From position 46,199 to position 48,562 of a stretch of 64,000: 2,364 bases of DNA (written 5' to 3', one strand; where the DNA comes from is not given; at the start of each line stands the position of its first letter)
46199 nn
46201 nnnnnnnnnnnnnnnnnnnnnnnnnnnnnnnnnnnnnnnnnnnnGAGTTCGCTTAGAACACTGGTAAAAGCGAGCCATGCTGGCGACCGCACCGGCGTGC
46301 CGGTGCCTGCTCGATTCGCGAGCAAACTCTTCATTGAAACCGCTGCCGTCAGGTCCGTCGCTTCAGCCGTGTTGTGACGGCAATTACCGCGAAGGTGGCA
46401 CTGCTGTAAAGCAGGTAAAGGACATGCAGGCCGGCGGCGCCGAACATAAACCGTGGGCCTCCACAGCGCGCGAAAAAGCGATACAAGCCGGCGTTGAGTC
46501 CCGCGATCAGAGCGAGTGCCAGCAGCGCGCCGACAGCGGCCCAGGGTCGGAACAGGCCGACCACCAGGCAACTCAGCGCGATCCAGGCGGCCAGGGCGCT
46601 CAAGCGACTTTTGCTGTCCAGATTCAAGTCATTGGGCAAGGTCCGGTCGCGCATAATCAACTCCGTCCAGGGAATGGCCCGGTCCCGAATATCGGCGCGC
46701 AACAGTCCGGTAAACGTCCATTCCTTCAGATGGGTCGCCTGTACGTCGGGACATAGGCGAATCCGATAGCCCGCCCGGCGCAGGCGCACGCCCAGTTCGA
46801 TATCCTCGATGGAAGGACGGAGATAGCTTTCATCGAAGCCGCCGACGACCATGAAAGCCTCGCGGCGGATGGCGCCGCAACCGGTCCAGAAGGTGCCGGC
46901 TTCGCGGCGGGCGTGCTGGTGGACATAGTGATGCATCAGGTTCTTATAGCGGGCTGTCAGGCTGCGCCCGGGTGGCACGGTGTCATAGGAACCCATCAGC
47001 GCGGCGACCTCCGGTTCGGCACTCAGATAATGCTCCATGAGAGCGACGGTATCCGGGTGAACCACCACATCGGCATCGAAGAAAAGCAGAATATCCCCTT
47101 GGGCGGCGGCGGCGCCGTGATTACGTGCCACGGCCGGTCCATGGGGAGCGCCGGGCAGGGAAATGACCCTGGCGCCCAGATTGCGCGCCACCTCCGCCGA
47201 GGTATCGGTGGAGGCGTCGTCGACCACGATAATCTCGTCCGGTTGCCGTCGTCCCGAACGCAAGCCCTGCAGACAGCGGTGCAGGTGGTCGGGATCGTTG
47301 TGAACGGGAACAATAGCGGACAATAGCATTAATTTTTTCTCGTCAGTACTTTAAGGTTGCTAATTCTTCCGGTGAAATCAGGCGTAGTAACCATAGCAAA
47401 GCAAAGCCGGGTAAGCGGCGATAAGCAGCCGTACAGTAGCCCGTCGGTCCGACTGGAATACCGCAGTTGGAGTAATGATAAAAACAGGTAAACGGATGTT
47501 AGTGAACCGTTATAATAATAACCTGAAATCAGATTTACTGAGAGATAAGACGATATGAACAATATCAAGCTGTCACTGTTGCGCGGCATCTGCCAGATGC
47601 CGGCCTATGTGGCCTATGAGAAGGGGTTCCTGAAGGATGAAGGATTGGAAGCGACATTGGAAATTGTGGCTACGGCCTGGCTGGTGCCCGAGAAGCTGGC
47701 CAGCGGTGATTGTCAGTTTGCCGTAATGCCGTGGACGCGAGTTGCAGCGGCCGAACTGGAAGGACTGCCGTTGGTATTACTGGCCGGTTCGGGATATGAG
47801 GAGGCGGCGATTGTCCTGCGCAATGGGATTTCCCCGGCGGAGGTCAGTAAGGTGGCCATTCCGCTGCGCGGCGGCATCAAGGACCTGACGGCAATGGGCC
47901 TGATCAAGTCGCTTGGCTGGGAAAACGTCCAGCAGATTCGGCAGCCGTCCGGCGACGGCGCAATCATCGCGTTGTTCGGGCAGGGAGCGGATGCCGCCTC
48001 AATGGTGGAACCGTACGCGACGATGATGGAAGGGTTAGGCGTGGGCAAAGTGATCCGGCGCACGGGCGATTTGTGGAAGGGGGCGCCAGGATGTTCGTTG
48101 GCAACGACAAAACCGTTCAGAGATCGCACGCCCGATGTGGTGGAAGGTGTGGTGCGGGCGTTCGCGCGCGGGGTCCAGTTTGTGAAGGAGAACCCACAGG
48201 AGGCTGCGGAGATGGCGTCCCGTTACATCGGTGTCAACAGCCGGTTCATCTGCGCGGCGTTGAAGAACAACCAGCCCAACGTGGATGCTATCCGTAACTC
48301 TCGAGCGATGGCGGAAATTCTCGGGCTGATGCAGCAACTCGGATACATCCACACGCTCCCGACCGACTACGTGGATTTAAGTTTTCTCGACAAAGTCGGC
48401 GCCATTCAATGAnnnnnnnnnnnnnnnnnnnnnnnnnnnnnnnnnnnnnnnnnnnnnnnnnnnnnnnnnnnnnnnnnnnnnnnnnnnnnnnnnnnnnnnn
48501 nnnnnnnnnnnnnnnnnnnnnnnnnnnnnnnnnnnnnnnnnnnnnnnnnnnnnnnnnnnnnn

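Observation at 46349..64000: Uncharacterised glycan or modified-sugar biosynthetic cluster with an unusual enzyme set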

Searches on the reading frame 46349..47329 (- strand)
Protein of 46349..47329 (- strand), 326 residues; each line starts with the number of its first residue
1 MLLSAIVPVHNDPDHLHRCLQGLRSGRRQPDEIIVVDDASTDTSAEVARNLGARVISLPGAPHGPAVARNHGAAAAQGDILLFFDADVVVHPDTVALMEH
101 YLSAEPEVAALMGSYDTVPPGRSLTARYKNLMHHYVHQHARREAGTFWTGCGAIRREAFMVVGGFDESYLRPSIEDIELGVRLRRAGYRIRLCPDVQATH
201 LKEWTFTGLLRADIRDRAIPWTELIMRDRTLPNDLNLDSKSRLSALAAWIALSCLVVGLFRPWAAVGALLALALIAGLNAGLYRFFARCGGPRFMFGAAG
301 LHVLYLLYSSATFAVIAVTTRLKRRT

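Call 4: search_protein_families(library=pfam, proteins=[window:46349-47329:-], max_evalue=0.01)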
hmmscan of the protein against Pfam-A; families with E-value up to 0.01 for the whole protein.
window:46349-47329:- (326 aa): 6 families
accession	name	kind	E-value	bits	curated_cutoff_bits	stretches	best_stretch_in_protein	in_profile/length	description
PF00535.33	Glycos_transf_2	-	4.8e-28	98.6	23.3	1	4-160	1-165/168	Glycosyl transferase family 2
PF13641.12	Glyco_tranf_2_3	-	2.9e-19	70.4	27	1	4-212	4-223/230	Glycosyltransferase like family 2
PF10111.15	Glyco_tranf_2_2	-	2.5e-14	53.9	27.3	2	31-98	30-102/276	Glycosyltransferase like family 2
PF13632.12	Glyco_trans_2_3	-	2.6e-12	47.4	27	1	81-277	2-195/198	Glycosyl transferase family group 2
PF13506.12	Glyco_transf_21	-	2.4e-10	40.6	21.7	1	70-203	23-158/174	Glycosyl transferase family 21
PF02709.20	Glyco_transf_7C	-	3e-06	27.2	23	1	137-195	9-67/78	N-terminal domain of galactosyltransferase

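Call 6: search_protein_families(library=ncbifam, proteins=[window:46349-47329:-], max_evalue=0.01)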
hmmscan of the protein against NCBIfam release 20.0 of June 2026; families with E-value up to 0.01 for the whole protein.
window:46349-47329:- (326 aa): 28 families (the best 25 are shown)
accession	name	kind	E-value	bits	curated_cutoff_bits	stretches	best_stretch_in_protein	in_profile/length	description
NF041875.1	EPS_EpsD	equivalog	2.7e-30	105.9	370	1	3-211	1-218/325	exopolysaccharide biosynthesis glycosyltransferase EpsD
TIGR03965.1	mycofact_glyco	equivalog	4.5e-29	101.6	280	1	4-275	77-349/467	mycofactocin biosynthesis glycosyltransferase MftF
TIGR04283.1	glyco_like_mftF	equivalog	8.1e-25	87.7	182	1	3-219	1-204/221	TIGR04283 family arsenosugar biosynthesis glycosyltransferase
TIGR03937.1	PgaC_IcaA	equivalog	4.3e-16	58.9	422.3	1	3-215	47-265/407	poly-beta-1,6-N-acetyl-D-glucosamine synthase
NF007482.0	PRK10073.1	equivalog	2.3e-15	56.5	423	1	2-95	7-103/334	glycosyltransferase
NF010496.0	PRK13915.1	equivalog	1.9e-10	40.3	262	1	4-116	34-156/307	glucosyl-3-phosphoglycerate synthase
NF050819.1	PolSacchBiosHfsG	equivalog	2.9e-09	36.5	500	1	3-201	14-217/302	polysaccharide biosynthesis protein HfsG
TIGR03469.1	HpnB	hypoth_equivalog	2.7e-08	33.2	379.25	1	4-200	47-263/386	hopene-associated glycosyltransferase HpnB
NF038299.1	EPS_HpsN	equivalog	2.8e-08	33.1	425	1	3-113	3-117/317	hormogonium polysaccharide biosynthesis glycosyltransferase HpsN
NF038302.1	EPS_HpsE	equivalog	4.9e-08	32.3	300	1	4-120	4-133/307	hormogonium polysaccharide biosynthesis glycosyltransferase HpsE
TIGR01556.1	rhamnosyltran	subfamily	1.8e-07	30.6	200.55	1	26-201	17-201/281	rhamnosyltransferase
TIGR04182.1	glyco_TIGR04182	equivalog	2e-07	30.7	325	1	6-98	5-93/293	S-layer glycoprotein N-glycosyltransferase AglJ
NF047683.1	TeichurnBiosyTuaG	equivalog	8.5e-07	28.9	400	1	2-97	7-106/252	teichuronic acid biosynthesis protein TuaG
NF041865.1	EpsU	equivalog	4.5e-06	25.9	700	1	5-192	43-237/394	exopolysaccharide biosynthesis GT2 family glycosyltransferase EpsU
TIGR03472.1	HpnI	equivalog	7.8e-06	25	310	1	74-215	123-267/373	bacteriohopanetetrol glucosamine biosynthesis glycosyltransferase HpnI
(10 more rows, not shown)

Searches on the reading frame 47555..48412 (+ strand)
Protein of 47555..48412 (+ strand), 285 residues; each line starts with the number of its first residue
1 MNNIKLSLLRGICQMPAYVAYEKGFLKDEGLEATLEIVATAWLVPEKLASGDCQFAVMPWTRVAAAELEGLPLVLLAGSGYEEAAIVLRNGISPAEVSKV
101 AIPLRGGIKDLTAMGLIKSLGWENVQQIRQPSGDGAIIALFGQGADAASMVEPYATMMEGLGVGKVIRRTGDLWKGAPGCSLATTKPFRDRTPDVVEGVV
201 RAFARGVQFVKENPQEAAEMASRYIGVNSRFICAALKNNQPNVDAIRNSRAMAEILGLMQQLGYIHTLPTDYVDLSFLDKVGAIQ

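Call 4: search_protein_families(library=pfam, proteins=[window:47555-48412:+], max_evalue=0.01)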
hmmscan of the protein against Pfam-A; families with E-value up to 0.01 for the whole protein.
window:47555-48412:+ (285 aa): 2 families
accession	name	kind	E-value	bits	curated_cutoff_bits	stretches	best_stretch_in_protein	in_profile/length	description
PF13379.11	NMT1_2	-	2.7e-15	57.3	24.7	2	145-222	173-249/252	NMT1-like family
PF09084.16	NMT1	-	7.7e-13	49.3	20.5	1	15-77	5-67/216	NMT1/THI5 like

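Call 6: search_protein_families(library=ncbifam, proteins=[window:47555-48412:+], max_evalue=0.01)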
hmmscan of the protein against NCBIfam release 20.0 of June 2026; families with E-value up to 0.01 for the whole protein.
window:47555-48412:+ (285 aa): 2 families
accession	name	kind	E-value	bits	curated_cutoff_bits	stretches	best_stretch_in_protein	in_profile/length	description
TIGR01728.1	SsuA_fam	subfamily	8.3e-14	51.5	163.5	1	17-278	14-289/290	aliphatic sulfonate ABC transporter substrate-binding protein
NF040735.1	SBP_SaoX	equivalog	3.6e-11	42.8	300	1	16-228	17-236/330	ABC transporter substrate-binding subunit SaoX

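Call 21: search_solved_structures(query=window:47555-48412:+, max_evalue=1)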
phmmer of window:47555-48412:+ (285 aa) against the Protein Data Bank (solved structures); distinct sequences matched with E-value up to 1: 16.
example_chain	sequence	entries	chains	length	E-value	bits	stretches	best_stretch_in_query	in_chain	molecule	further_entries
3qsl_A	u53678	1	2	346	0.0014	21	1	13-213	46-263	Putative exported protein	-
1zbm_A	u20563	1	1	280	0.0046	19.3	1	78-225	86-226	hypothetical protein AF1704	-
3mst_A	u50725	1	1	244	0.0066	18.8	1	153-231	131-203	Putative nitrate transport protein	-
2g29_A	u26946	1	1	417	0.066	15.5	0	146-222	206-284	Nitrate transport protein nrtA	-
9uai_E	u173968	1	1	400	0.074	15.4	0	146-232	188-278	Nitrate transport ATP-binding subunits C and D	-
9uak_A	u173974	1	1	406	0.077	15.3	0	146-232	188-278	C terminal regulatory domain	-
4esx_A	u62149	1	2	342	0.23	13.8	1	14-78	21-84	Pyrimidine biosynthesis enzyme THI13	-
9u9z_C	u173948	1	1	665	0.28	13.5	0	146-232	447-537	CmpC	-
9ua1_C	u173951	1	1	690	0.31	13.3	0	146-232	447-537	CmpC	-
9ua0_C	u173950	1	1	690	0.31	13.3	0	146-232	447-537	CmpC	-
2x26_A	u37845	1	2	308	0.38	13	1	139-261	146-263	PERIPLASMIC ALIPHATIC SULPHONATES-BINDING PROTEIN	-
4esw_A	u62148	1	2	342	0.43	12.9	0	14-78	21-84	Pyrimidine biosynthesis enzyme THI13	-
4nmy_A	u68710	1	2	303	0.52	12.6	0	17-74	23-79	ABC-type transport system, extracellular solute-binding protein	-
3un6_A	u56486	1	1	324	0.6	12.4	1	147-207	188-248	ABC transporter substrate-binding protein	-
4h6d_F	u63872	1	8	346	0.93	11.8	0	14-78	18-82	Pyrimidine precursor biosynthesis enzyme THI5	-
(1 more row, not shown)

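Call 45: find_homologous_proteins(query=window:47555-48412:+)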
Query window:47555-48412:+ (285 aa): 928 proteins with E <= 0.001 among 3984 candidates; the best 120 are listed.
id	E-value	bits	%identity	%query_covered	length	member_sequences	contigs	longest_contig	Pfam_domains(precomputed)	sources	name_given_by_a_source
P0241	2.1e-184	629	100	100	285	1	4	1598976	PF13379.12,PF09084.17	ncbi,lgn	ncbi:MAG: ABC transporter substrate-binding protein [Candidatus Competibacteraceae bacterium]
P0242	1.5e-176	603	96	100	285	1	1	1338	PF13379.12,PF09084.17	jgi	jgi:NitT/TauT family transport system substrate-binding protein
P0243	9.8e-169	578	91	100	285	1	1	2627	PF13379.12,PF09084.17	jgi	jgi:NitT/TauT family transport system substrate-binding protein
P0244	4.1e-152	523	81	100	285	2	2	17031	PF13379.12,PF09084.17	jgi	-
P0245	1.3e-149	515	80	100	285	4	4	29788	PF13379.12,PF09084.17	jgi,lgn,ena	-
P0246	1.6e-147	508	80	100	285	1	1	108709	PF13379.12,PF09084.17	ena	-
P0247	3.4e-147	507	80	100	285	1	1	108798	PF13379.12,PF09084.17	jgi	-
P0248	7.0e-141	486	76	99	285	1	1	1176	PF13379.12,PF09084.17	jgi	-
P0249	1.3e-140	485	77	99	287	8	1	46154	PF13379.12,PF09084.17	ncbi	ncbi:MAG: ABC transporter substrate-binding protein [Vicinamibacterales bacterium]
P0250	6.5e-140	483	77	99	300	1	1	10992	PF13379.12,PF09084.17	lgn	-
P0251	2.9e-138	478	76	98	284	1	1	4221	PF13379.12,PF09084.17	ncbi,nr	ncbi:MAG: ABC transporter substrate-binding protein [Verrucomicrobiae bacterium]|nr:ABC transporter 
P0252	1.6e-136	472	75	99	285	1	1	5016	PF13379.12,PF09084.17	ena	-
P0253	2.2e-136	471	79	95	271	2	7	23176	PF13379.12,PF09084.17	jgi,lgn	-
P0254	6.2e-133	460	74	95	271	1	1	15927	PF13379.12,PF09084.17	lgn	-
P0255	9.5e-132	456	74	99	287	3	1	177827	PF13379.12,PF09084.17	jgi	jgi:NitT/TauT family transport system substrate-binding protein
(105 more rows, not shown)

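Call 48: search_solved_structures(query=A2, max_evalue=1)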
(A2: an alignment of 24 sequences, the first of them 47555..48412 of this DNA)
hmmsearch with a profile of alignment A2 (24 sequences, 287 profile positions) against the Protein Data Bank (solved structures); distinct sequences matched with E-value up to 1: 18.
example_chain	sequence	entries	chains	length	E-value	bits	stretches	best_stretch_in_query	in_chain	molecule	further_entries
3qsl_A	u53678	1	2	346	1.4e-07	34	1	120-216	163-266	Putative exported protein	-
9uai_E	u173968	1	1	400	0.0025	20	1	145-232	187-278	Nitrate transport ATP-binding subunits C and D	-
9uak_A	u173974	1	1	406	0.0026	19.9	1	145-232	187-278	C terminal regulatory domain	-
3un6_A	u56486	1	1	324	0.0037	19.4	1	148-223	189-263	ABC transporter substrate-binding protein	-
3uif_A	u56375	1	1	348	0.0039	19.4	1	96-221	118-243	Sulfonate ABC transporter, periplasmic sulfonate-binding protein SsuA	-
9u9z_C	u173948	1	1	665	0.0089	18.2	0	145-232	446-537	CmpC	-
4nmy_A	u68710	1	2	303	0.0095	18.1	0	188-224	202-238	ABC-type transport system, extracellular solute-binding protein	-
9ua1_C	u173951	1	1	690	0.0098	18.1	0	145-232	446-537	CmpC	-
9ua0_C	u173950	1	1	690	0.0098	18.1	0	145-232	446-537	CmpC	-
3ix1_A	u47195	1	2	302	0.039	16.1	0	17-77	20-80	N-formyl-4-amino-5-aminomethyl-2-methylpyrimidine binding protein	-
6tda_L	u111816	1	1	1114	0.089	14.9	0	194-275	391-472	Chromatin structure-remodeling complex protein RSC8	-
2x26_A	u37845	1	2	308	0.18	13.9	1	141-242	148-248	PERIPLASMIC ALIPHATIC SULPHONATES-BINDING PROTEIN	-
4esx_A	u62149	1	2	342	0.23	13.6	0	14-53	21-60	Pyrimidine biosynthesis enzyme THI13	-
8w9m_C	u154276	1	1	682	0.25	13.4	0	153-233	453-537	Nitrate transport ATP-binding protein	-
8wm7_C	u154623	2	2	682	0.25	13.4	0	153-233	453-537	Nitrate transport ATP-binding protein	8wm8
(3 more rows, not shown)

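Call 54: predict_structure(alignment_id=A2)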
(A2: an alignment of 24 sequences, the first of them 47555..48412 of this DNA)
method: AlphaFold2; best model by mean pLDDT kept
length: 285 residues; sequences in the alignment: 24
mean_pLDDT: 89.7   pTM: 0.89
mean pLDDT of the five models: 89.7, 83.8, 83.7, 83.4, 81.2
residues with pLDDT >= 90: 178; 70-90: 91; 50-70: 16; < 50: 0
segments of 3 or more residues with pLDDT < 50: none
pLDDT, mean of each block of 10 residues (from residue 1): 92 94 98 92 88 95 91 94 86 92 73 80 86 68 84 89 90 88 97 98 97 97 93 89 94 91 89 95 69
secondary structure, 60 per line:
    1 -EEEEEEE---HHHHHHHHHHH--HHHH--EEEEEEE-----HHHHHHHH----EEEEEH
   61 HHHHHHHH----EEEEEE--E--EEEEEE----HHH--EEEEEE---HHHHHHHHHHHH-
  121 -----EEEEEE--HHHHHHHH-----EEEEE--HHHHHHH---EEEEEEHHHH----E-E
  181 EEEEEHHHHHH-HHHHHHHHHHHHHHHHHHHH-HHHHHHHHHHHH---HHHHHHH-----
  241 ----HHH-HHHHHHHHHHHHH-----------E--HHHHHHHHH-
elements in order: E2-8 H12-22 H25-28 E31-37 H43-50 E55-59 H60-68 E73-78 E84-89 E99-104 H108-119 E126-131 H134-141 E147-151 H154-160 E164-169 H170-173 E180-185 H186-191 H193-212 H214-225 H229-235 H249-261 H276-284

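Call 57: fold_search(model_id=the predicted structure, library=pdb)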
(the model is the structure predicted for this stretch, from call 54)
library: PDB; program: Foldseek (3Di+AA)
matches with E <= 10: 1912; with E <= 0.001: 1344
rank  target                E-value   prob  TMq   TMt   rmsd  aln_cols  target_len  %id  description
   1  6ssy_B                1.5e-18  1.00  0.80  0.77   3.4       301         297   20  Taurine ABC transporter substrate binding protein TauA from E. coli in complex with 2-Aminoethylphosphonic acid (released 2019-12-18)
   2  3un6                  6.2e-18  1.00  0.84  0.82   2.9       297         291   17  2.0 Angstrom Crystal Structure of Ligand Binding Component of ABC-type Import System from Staphylococcus aureus with Zin (released 2011-12-07)
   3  6ssy_A                9.0e-18  1.00  0.77  0.74   3.5       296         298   22  Taurine ABC transporter substrate binding protein TauA from E. coli in complex with 2-Aminoethylphosphonic acid (released 2019-12-18)
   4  9uak                  1.8e-16  1.00  0.77  0.61   4.9       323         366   15  Crystal structure of C terminal regulatory domain of cyanobacterial bicarbonate transporter CmpABCD (released 2026-04-08)
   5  2g29                  2.2e-16  1.00  0.71  0.54   3.1       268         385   20  crystal structure of the periplasmic nitrate-binding protein NrtA from Synechocystis PCC 6803 (released 2006-07-11)
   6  9uai                  3.8e-16  1.00  0.69  0.54   3.2       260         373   17  Crystal structure of cyanobacterial CRD of CmpBCD in the presence of nitrate (released 2026-04-08)
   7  4esw_A                6.6e-16  1.00  0.74  0.63   4.1       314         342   15  Crystal structure of C. albicans Thi5 H66G mutant (released 2012-09-19)
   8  4nmy_A                8.5e-16  1.00  0.74  0.71   4.2       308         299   13  Crystal Structure of the Thiamin-bound form of Substrate-binding Protein of ABC Transporter from Clostridium difficile (released 2013-12-04)
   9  3uif                  2.0e-15  1.00  0.73  0.64   5.6       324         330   16  CRYSTAL STRUCTURE OF putative sulfonate ABC transporter, periplasmic sulfonate-binding protein SsuA from Methylobacillus (released 2011-11-23)
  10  4esx_B                2.2e-15  1.00  0.75  0.70   4.0       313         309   15  Crystal structure of C. albicans Thi5 complexed with PLP (released 2012-09-19)
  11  4esx_A                2.6e-15  1.00  0.71  0.66   4.6       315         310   16  Crystal structure of C. albicans Thi5 complexed with PLP (released 2012-09-19)
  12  3ksx                  2.8e-15  1.00  0.75  0.74   3.8       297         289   11  The alkanesulfonate-binding protein SsuA from Xanthomonas axonopodis pv. citri bound to MOPS (released 2010-10-13)
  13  4h67_H                4.3e-15  1.00  0.74  0.69   4.1       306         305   15  Crystal structure of HMP synthase Thi5 from S. cerevisiae (released 2012-10-17)
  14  2x26_A                4.9e-15  1.00  0.76  0.70   3.9       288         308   14  Crystal structure of the periplasmic aliphatic sulphonate binding protein SsuA from Escherichia coli (released 2010-04-14)
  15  3hn0_B                7.1e-15  1.00  0.72  0.73   4.0       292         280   14  CRYSTAL STRUCTURE OF AN ABC TRANSPORTER (BDI_1369) FROM PARABACTEROIDES DISTASONIS AT 1.75 A RESOLUTION (released 2009-07-07)
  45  7an9_A                1.2e-13  1.00  0.68  0.69   4.4       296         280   19  Enzyme of biosynthetic pathway (released 2022-04-20)
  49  7ahr_B                3.6e-13  1.00  0.66  0.66   4.6       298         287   18  Enzyme of biosynthetic pathway (released 2021-10-06)
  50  7an9_B                3.8e-13  1.00  0.68  0.70   4.4       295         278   19  Enzyme of biosynthetic pathway (released 2022-04-20)
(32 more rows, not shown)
